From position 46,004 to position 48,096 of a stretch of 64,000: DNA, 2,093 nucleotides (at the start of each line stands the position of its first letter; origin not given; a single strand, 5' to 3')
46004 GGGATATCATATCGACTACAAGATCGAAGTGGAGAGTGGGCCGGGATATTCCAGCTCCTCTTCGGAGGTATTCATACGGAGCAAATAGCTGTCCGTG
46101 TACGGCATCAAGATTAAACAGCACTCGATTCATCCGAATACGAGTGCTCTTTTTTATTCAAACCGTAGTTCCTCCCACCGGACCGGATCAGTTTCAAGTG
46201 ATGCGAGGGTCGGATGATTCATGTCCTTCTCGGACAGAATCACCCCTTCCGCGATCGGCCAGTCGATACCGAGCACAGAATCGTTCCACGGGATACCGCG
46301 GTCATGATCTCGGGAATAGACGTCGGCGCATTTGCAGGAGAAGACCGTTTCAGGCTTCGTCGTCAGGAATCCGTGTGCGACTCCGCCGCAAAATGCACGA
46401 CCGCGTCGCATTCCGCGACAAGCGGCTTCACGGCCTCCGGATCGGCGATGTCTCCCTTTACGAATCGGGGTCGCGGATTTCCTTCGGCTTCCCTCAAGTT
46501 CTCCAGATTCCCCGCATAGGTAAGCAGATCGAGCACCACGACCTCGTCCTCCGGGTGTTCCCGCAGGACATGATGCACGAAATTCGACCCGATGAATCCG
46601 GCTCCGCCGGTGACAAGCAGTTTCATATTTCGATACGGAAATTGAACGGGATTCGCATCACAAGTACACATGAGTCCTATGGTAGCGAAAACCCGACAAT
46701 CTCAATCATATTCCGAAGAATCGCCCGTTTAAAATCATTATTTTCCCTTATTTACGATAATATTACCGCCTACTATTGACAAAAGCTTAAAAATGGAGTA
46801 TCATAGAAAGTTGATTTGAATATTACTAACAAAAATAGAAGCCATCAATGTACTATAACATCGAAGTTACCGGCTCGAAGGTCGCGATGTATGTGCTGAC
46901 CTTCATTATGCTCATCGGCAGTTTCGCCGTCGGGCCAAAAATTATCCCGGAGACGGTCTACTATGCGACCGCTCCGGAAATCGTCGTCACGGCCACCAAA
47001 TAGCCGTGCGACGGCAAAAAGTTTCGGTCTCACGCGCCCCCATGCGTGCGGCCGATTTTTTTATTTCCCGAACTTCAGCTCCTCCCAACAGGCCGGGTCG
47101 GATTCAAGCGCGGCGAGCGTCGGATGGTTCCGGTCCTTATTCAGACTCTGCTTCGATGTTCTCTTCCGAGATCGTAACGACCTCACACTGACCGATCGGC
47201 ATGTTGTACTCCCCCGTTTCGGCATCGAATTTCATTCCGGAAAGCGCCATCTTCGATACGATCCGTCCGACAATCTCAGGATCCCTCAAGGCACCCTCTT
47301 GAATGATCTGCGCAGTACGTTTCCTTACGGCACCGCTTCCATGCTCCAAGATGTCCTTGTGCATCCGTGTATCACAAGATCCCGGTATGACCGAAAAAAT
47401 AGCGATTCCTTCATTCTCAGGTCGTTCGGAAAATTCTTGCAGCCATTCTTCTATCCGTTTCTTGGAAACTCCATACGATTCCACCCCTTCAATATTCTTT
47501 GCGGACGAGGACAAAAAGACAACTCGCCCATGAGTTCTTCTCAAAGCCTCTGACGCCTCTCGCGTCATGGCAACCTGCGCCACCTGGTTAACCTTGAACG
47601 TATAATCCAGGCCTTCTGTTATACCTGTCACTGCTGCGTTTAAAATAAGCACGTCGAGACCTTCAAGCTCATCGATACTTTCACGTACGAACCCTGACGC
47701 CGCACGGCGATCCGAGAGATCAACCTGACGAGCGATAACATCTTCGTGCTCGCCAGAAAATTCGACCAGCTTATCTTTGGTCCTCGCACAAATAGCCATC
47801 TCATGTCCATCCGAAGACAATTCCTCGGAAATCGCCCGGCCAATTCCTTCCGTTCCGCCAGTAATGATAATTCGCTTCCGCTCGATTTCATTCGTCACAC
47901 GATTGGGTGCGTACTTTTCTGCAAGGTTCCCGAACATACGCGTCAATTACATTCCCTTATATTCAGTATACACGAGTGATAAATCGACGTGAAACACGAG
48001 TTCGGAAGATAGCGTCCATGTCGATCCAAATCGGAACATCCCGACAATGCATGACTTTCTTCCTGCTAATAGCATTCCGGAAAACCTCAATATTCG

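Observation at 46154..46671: Out-of-frame rmlB'-'rmlC chimeric pseudogene joined at a 9-10 bp microhomology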

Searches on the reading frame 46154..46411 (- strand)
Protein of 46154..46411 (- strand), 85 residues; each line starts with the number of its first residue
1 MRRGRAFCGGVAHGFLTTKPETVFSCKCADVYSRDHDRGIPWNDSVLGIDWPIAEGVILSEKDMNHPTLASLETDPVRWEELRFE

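Call 4: search_protein_families(library=pfam, proteins=[window:46154-46411:-], max_evalue=0.01)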
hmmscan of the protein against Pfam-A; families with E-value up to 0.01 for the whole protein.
window:46154-46411:- (85 aa): 1 family
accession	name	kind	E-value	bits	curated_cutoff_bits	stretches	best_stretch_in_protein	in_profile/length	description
PF00908.23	dTDP_sugar_isom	-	7.1e-16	58.8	27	1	10-70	111-167/168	dTDP-4-dehydrorhamnose 3,5-epimerase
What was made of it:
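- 46154..46384 (-): rmlC' : 3' fragment of dTDP-4-dehydrorhamnose 3,5-epimerase (codons ~116-190 plus stop 46154-46156). About 46253-46384 is window-type and decayed. 46161-46252 is C-type. Pfam dTDP_sugar_isom positions 111-167 (call 4).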

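Call 15: find_homologous_proteins(query=window:46157-46384:-, max_evalue=1e-10)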
Query seq(76 aa) (76 aa): 1 proteins with E <= 1e-10 among 1 candidates.
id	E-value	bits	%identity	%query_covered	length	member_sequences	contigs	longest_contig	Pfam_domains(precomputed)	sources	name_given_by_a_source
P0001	8.6e-47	174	100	100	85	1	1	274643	PF00908.24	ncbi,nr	ncbi:MAG: dTDP-4-keto-6-deoxy-D-glucose epimerase [Candidatus Moranbacteria bacterium]|nr:dTDP-4-ket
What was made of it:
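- Tried and rejected: A protein search returned only the ORF itself (call 15).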

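Call 16: find_encoding_contigs(protein=P0001, flank=4000, max_places=5)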
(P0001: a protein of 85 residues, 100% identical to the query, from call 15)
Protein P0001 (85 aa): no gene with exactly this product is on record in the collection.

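Call 17: find_related_loci(query=window:46157-46384:-, collection=metagenome_contigs, flank=6000)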
Query seq(76 aa) (76 aa) in metagenome_contigs; peptide patterns used: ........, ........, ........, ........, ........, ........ (x = any residue, [..] = any of these).
148 stretches matched a pattern; 65 encode a relative of the query (tblastn E <= 1e-3); 65 distinct loci.
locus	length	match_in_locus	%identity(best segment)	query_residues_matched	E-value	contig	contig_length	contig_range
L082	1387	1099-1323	64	1-75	7e-33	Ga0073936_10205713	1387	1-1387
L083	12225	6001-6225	72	1-75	1e-34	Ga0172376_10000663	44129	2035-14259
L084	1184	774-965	53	1-63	6e-16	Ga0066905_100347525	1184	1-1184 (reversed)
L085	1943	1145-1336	50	1-63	5e-16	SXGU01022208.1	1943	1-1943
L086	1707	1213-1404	48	1-63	1e-15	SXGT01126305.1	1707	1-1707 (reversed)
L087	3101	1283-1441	54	1-54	2e-15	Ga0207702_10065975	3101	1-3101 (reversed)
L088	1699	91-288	45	1-65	2e-15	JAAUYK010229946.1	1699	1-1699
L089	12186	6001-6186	48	3-62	4e-15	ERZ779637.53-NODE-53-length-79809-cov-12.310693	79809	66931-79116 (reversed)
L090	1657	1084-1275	50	1-63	8e-15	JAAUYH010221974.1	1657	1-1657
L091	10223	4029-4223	48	1-66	1e-14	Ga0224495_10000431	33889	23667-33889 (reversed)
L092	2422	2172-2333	53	1-55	3e-14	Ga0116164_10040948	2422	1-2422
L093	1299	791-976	51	1-63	5e-14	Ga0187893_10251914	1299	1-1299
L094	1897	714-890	48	1-60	7e-14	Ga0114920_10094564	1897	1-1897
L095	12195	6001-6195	45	1-66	7e-14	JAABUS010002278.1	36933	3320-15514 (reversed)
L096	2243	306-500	45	1-66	5e-14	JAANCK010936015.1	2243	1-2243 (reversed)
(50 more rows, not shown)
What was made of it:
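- Tried and rejected: A metagenome scan gave at best 72% aa identity (call 17).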

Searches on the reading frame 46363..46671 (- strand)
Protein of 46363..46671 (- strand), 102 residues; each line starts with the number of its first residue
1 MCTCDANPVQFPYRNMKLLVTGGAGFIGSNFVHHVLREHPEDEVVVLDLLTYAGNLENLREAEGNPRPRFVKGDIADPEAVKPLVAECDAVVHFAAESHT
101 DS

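Call 4: search_protein_families(library=pfam, proteins=[window:46363-46671:-], max_evalue=0.01)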
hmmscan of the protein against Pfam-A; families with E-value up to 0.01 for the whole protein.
window:46363-46671:- (102 aa): 9 families
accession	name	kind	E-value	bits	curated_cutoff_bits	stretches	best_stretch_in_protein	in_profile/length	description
PF16363.11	GDP_Man_Dehyd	-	2e-17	64.1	27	1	19-101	1-89/332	GDP-mannose 4,6 dehydratase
PF01370.27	Epimerase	-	1e-16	61.5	20.9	1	19-100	2-77/240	NAD dependent epimerase/dehydratase family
PF01073.25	3Beta_HSD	-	2.3e-10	40.4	22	1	19-97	1-76/280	3-beta hydroxysteroid dehydrogenase/isomerase family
PF02719.21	Polysacc_synt_2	-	2.9e-06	27.1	20.2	1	18-99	1-89/293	Polysaccharide biosynthesis protein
PF13460.12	NAD_binding_10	-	4.1e-06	27.2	27.2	1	22-100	1-73/184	NAD(P)H-binding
PF07993.18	NAD_binding_4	-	5.8e-06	26.1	20.1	1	20-100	1-101/258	Male sterility protein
PF03435.24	Sacchrp_dh_NADP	-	1.1e-05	26.2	25.1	1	23-96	5-77/129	Saccharopine dehydrogenase NADP binding domain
PF04321.23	RmlD_sub_bind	-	0.00016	21.3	27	1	16-101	1-65/287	RmlD substrate binding domain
PF08659.16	KR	-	0.0031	17.9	22.6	1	19-90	4-77/180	KR domain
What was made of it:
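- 46375..46628 (-): rmlB' : 5' fragment of dTDP-glucose 4,6-dehydratase. Start codon 46626-46624, about 83 codons covering only the Rossmann GxxGxxG region. Pfam matches only the N-terminal ~89 model positions (call 4).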

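Call 19: list_cluster_members(proteins=[P0001, window:46363-46671:-, window:45843-46091:+, window:46848-47003:+, window:48207-48596:+, window:48670-49242:-, window:44532-45533:-, window:49345-49752:-])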
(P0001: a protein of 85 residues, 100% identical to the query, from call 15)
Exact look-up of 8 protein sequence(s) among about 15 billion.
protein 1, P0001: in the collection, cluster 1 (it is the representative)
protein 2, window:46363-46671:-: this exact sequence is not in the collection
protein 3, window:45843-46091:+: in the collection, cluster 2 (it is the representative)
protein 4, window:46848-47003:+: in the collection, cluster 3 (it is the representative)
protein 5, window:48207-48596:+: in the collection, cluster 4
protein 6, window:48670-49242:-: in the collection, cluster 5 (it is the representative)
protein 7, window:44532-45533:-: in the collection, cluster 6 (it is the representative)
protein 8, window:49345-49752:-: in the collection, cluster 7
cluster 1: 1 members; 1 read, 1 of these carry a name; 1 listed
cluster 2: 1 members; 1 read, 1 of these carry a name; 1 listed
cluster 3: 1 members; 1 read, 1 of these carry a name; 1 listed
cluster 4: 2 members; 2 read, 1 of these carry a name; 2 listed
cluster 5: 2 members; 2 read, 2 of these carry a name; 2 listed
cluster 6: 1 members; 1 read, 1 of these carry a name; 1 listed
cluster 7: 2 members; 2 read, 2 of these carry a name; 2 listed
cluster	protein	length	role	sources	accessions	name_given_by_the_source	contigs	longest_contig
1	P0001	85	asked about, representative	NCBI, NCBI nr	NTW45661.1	MAG: dTDP-4-keto-6-deoxy-D-glucose epimerase [Candidatus Moranbacteria bacterium] | dTDP-4-keto-6-deoxy-D-glucose epimerase [Candidatus Moranbacteria bacterium]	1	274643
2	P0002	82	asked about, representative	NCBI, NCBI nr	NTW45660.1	MAG: hypothetical protein HGB18_01225 [Candidatus Moranbacteria bacterium] | hypothetical protein [Candidatus Moranbacteria bacterium]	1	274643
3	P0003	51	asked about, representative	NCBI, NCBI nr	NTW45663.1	MAG: hypothetical protein HGB18_01240 [Candidatus Moranbacteria bacterium] | hypothetical protein [Candidatus Moranbacteria bacterium]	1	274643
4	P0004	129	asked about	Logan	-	-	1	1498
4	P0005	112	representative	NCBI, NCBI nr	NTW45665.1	MAG: hypothetical protein HGB18_01250 [Candidatus Moranbacteria bacterium] | hypothetical protein [Candidatus Moranbacteria bacterium]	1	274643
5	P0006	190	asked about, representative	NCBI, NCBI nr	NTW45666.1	MAG: dTDP-4-dehydrorhamnose 3,5-epimerase [Candidatus Moranbacteria bacterium] | dTDP-4-dehydrorhamnose 3,5-epimerase [Candidatus Moranbacteria bacterium]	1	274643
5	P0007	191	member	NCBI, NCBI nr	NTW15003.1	MAG: dTDP-4-dehydrorhamnose 3,5-epimerase [Candidatus Moranbacteria bacterium] | dTDP-4-dehydrorhamnose 3,5-epimerase [Candidatus Moranbacteria bacterium]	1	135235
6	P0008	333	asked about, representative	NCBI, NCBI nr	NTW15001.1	MAG: dTDP-glucose 4,6-dehydratase [Candidatus Moranbacteria bacterium] | dTDP-glucose 4,6-dehydratase [Candidatus Moranbacteria bacterium]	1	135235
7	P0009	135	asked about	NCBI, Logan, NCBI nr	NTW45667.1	MAG: KH domain-containing protein [Candidatus Moranbacteria bacterium] | KH domain-containing protein [Candidatus Moranbacteria bacterium]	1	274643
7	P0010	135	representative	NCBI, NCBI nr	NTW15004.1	MAG: KH domain-containing protein [Candidatus Moranbacteria bacterium] | KH domain-containing protein [Candidatus Moranbacteria bacterium]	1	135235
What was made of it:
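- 46154..46384 (-): Annotated in GenBank as 85-aa protein NTW45661.1 (call 19).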

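Call 23: find_encoding_contigs(protein=window:46363-46626:-, flank=5000, max_places=10)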
Protein window:46363-46626:- (87 aa): no gene with exactly this product is on record in the collection.

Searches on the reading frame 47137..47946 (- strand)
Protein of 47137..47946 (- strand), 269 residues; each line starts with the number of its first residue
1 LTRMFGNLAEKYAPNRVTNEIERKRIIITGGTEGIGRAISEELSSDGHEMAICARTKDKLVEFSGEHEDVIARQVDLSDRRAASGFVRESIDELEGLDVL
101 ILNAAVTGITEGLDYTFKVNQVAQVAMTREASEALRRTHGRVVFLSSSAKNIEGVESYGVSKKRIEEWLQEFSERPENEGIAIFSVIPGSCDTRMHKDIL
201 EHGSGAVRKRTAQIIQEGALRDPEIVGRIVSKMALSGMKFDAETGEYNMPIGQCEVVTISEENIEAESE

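Call 4: search_protein_families(library=pfam, proteins=[window:47137-47946:-], max_evalue=0.01)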
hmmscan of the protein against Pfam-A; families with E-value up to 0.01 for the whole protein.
window:47137-47946:- (269 aa): 6 families
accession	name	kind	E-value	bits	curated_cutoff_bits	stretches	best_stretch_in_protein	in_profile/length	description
PF00106.31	adh_short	-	4.1e-30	105.2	26.6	1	24-200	1-191/195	short chain dehydrogenase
PF13561.12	adh_short_C2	-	9.1e-20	71.7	27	1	33-231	6-214/236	Enoyl-(Acyl carrier protein) reductase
PF01370.27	Epimerase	-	2.7e-08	33.9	20.9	1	26-149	1-117/240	NAD dependent epimerase/dehydratase family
PF08659.16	KR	-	0.00026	21.4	22.6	1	26-138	3-126/180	KR domain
PF13460.12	NAD_binding_10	-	0.001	19.4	27.2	1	30-148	1-98/184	NAD(P)H-binding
PF02719.21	Polysacc_synt_2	-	0.0033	17.1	20.2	1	26-184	1-164/293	Polysaccharide biosynthesis protein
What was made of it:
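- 47137..47937 (-): SDR-family oxidoreductase gene (266 aa), part of unit A. Pfam adh_short (call 4).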

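Call 27: find_homologous_proteins(query=window:47140-47937:-, max_evalue=0.00001)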
Query seq(266 aa) (266 aa): 80 proteins with E <= 0.00001 among 1428 candidates.
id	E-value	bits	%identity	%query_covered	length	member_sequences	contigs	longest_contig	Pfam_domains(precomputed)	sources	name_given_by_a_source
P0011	3.8e-166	569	100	100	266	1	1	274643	PF13561.13,PF00106.32,PF01370.28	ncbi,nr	ncbi:MAG: SDR family oxidoreductase [Candidatus Moranbacteria bacterium]|nr:SDR family oxidoreductas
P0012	5.7e-126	437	77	100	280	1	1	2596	PF08659.17,PF13561.13,PF13460.13,PF00106.32,PF01370.28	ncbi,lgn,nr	ncbi:MAG: SDR family oxidoreductase [Candidatus Moranbacteria bacterium]|nr:SDR family oxidoreductas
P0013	2.1e-120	419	76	99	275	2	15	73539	PF08659.17,PF13561.13,PF00106.32,PF01370.28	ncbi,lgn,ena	-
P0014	2.5e-112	392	70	100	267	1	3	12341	PF08659.17,PF02719.22,PF13561.13,PF00106.32,PF01370.28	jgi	jgi:3-oxoacyl-[acyl-carrier protein] reductase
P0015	2.5e-111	389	70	100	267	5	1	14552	PF08659.17,PF02719.22,PF13561.13,PF00106.32,PF01370.28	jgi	jgi:3-oxoacyl-[acyl-carrier protein] reductase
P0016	3.8e-108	379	68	99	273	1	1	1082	PF13561.13,PF00106.32,PF01370.28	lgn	-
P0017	6.9e-96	339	62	93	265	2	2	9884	PF13561.13,PF00106.32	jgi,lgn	jgi:3-oxoacyl-[acyl-carrier protein] reductase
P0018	1.2e-95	338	63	93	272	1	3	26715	PF08659.17,PF13561.13,PF00106.32,PF01370.28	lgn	-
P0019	3.4e-88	313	58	92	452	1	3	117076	PF08659.17,PF13561.13,PF13460.13,PF00106.32,PF01370.28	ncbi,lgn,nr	ncbi:MAG: SDR family NAD(P)-dependent oxidoreductase [Patescibacteria group bacterium]|nr:SDR family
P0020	1.1e-87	312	55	99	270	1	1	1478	PF13561.13,PF00106.32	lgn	-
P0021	6.5e-86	306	58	95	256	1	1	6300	PF13561.13,PF00106.32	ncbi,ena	-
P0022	1.1e-85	305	56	94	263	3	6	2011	PF08659.17,PF13561.13,PF13460.13,PF00106.32,PF01370.28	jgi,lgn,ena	-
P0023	1.7e-82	295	56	91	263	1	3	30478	PF13561.13,PF00106.32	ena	-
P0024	3.4e-80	287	55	92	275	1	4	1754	PF08659.17,PF13561.13,PF00106.32,PF01370.28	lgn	-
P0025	1.2e-78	282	51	95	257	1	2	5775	PF13561.13,PF00106.32,PF01370.28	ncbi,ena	-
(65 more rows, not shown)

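Call 28: find_encoding_contigs(protein=P0013, flank=8000, max_places=6)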
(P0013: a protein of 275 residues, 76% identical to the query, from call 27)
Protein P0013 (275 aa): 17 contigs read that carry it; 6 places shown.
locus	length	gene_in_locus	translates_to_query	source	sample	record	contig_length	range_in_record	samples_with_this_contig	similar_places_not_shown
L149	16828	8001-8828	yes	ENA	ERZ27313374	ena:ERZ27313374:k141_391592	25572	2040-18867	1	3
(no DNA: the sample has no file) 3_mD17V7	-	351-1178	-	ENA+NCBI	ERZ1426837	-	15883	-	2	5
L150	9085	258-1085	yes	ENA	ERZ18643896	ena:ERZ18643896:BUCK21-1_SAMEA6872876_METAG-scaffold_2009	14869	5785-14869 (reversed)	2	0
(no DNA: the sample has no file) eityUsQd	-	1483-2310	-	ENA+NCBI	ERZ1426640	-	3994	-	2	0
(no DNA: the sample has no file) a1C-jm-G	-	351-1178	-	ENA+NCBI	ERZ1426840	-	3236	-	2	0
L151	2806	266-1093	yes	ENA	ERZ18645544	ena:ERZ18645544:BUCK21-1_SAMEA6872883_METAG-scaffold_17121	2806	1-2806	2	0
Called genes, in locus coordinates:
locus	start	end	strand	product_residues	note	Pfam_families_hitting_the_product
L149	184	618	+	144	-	PF02381:MraZ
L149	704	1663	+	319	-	PF01795:Methyltransf_5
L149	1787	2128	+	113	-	-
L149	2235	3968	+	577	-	PF03717:PBP_dimer, PF00905:Transpeptidase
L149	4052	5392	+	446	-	PF08245:Mur_ligase_M, PF02875:Mur_ligase_C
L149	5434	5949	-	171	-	-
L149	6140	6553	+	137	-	PF13083:KH_KhpA-B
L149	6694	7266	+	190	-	PF00908:dTDP_sugar_isom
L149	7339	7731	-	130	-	-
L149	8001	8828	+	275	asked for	PF00106:adh_short, PF01370:Epimerase (weak), PF08659:KR (weak), PF13561:adh_short_C2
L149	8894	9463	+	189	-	PF28549:NDPSase_N, PF00293:NUDIX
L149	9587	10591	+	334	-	PF01073:3Beta_HSD, PF01370:Epimerase, PF02719:Polysacc_synt_2, PF03435:Sacchrp_dh_NADP (weak), PF04321:RmlD_sub_bind, PF07993:NAD_binding_4, PF13460:NAD_binding_10, PF16363:GDP_Man_Dehyd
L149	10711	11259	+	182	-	PF28549:NDPSase_N (weak), PF00293:NUDIX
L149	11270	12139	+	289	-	PF01370:Epimerase, PF04321:RmlD_sub_bind, PF16363:GDP_Man_Dehyd (faint)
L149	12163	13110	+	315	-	PF03741:TerC, PF04332:DUF475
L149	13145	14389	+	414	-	PF00464:SHMT, PF00266:Aminotran_5 (weak), PF00155:Aminotran_1_2, PF01212:Beta_elim_lyase (weak)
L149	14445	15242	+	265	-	PF00483:NTP_transferase, PF12804:NTP_transf_3 (weak)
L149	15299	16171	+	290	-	PF00483:NTP_transferase, PF12804:NTP_transf_3 (faint)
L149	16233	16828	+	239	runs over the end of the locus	-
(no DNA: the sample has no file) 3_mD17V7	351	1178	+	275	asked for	PF00106:adh_short, PF01370:Epimerase (weak), PF08659:KR (weak), PF13561:adh_short_C2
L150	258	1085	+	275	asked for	PF00106:adh_short, PF01370:Epimerase (weak), PF08659:KR (weak), PF13561:adh_short_C2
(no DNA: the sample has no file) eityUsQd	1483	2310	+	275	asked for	PF00106:adh_short, PF01370:Epimerase (weak), PF08659:KR (weak), PF13561:adh_short_C2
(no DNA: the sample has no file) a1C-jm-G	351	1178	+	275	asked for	PF00106:adh_short, PF01370:Epimerase (weak), PF08659:KR (weak), PF13561:adh_short_C2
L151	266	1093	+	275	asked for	PF00106:adh_short, PF01370:Epimerase (weak), PF08659:KR (weak), PF13561:adh_short_C2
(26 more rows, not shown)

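Call 29: find_encoding_contigs(protein=P0012, flank=8000, max_places=4)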
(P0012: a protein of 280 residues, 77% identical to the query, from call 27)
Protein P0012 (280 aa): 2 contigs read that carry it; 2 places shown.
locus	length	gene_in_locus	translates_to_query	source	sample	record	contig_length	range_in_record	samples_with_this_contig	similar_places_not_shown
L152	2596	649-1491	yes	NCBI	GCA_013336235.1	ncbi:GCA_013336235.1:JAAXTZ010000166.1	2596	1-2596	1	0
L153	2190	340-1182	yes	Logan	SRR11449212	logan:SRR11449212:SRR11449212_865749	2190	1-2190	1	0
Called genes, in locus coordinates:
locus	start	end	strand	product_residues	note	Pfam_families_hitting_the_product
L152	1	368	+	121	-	PF00908:dTDP_sugar_isom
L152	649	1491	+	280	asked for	PF00106:adh_short, PF01370:Epimerase, PF08659:KR (weak), PF13460:NAD_binding_10 (weak), PF13561:adh_short_C2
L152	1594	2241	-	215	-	-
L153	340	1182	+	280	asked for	PF00106:adh_short, PF01370:Epimerase, PF08659:KR (weak), PF13460:NAD_binding_10 (weak), PF13561:adh_short_C2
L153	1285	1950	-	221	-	-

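Call 49: search_protein_families(library=ncbifam, proteins=[P0011], max_evalue=0.1)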
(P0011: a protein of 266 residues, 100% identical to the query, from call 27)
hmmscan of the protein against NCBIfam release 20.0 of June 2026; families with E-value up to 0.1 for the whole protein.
P0011 (266 aa): 220 families (the best 25 are shown)
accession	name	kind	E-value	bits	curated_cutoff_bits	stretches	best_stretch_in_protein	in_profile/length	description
NF006073.0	PRK08219.1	equivalog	3.1e-25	89.2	218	1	20-199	3-185/227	SDR family oxidoreductase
NF004825.0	PRK06181.1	equivalog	2e-22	79.8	215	1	17-226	3-224/268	SDR family oxidoreductase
NF005559.1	PRK07231.1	subfamily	1.9e-21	76.7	215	1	19-227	3-225/249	glucose 1-dehydrogenase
NF009386.0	PRK12745.1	equivalog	5.2e-21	74.9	250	1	19-238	4-243/259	3-ketoacyl-ACP reductase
NF005878.0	PRK07825.1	subfamily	1.7e-18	67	287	1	15-196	4-195/278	short chain dehydrogenase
NF005594.0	PRK07326.1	equivalog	2.6e-18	66.4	271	1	17-194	3-192/237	SDR family oxidoreductase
NF009466.0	PRK12826.1-2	subfamily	2.7e-18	66.3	222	1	20-207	3-206/248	3-oxoacyl-ACP reductase FabG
NF052558.1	MBtsdlDhBudC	equivalog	1.8e-17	63.7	270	1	19-228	2-220/250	meso-2,3-butanediol dehydrogenase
NF009468.0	PRK12826.1-4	equivalog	2.7e-17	63.3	318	1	16-196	3-198/256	SDR family oxidoreductase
NF005672.0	PRK07454.1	equivalog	6e-17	61.6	234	1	19-192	5-192/241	SDR family oxidoreductase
TIGR02415.1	23BDH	subfamily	1.7e-16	60.5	304.35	1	23-231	3-233/254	acetoin reductase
NF005909.0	PRK07890.1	subfamily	3.4e-16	59.3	258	1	18-214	5-215/260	short chain dehydrogenase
NF005893.0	PRK07856.1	equivalog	4.4e-16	58.9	255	1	17-227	6-219/255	SDR family oxidoreductase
NF006118.0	PRK08264.1-4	subfamily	4.5e-16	59.1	279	1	17-215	2-206/244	SDR family oxidoreductase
TIGR01830.1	3oxo_ACP_reduc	equivalog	5.6e-16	59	297.75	1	24-201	2-194/239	3-oxoacyl-[acyl-carrier-protein] reductase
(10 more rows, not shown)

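Call 51: find_encoding_contigs(protein=P0015, flank=7000, max_places=4)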
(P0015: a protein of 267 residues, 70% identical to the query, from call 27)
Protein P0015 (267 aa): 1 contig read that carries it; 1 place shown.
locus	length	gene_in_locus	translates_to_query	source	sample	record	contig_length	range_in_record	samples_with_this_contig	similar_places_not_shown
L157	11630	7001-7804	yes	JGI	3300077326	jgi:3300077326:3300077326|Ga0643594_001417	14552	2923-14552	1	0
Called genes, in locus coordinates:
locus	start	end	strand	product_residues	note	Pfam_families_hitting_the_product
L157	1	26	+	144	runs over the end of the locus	PF02381:MraZ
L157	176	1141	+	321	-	PF01795:Methyltransf_5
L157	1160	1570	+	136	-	-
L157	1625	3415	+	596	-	PF03717:PBP_dimer, PF00905:Transpeptidase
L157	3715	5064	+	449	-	PF08245:Mur_ligase_M, PF02875:Mur_ligase_C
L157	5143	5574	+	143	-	PF13083:KH_KhpA-B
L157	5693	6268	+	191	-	PF00908:dTDP_sugar_isom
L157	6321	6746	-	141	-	-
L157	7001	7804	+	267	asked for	PF00106:adh_short, PF01370:Epimerase, PF02719:Polysacc_synt_2 (weak), PF08659:KR (weak), PF13561:adh_short_C2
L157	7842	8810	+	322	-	PF01073:3Beta_HSD, PF01370:Epimerase, PF02719:Polysacc_synt_2, PF04321:RmlD_sub_bind, PF07993:NAD_binding_4, PF13460:NAD_binding_10, PF16363:GDP_Man_Dehyd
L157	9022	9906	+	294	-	PF01370:Epimerase, PF04321:RmlD_sub_bind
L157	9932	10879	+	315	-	PF03741:TerC, PF04332:DUF475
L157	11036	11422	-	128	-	-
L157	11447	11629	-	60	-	?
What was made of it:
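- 47137..47937 (-): Homologues at 70-77% in other Moranbacteria lie between rmlC and rmlB (calls 27-29, 51).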
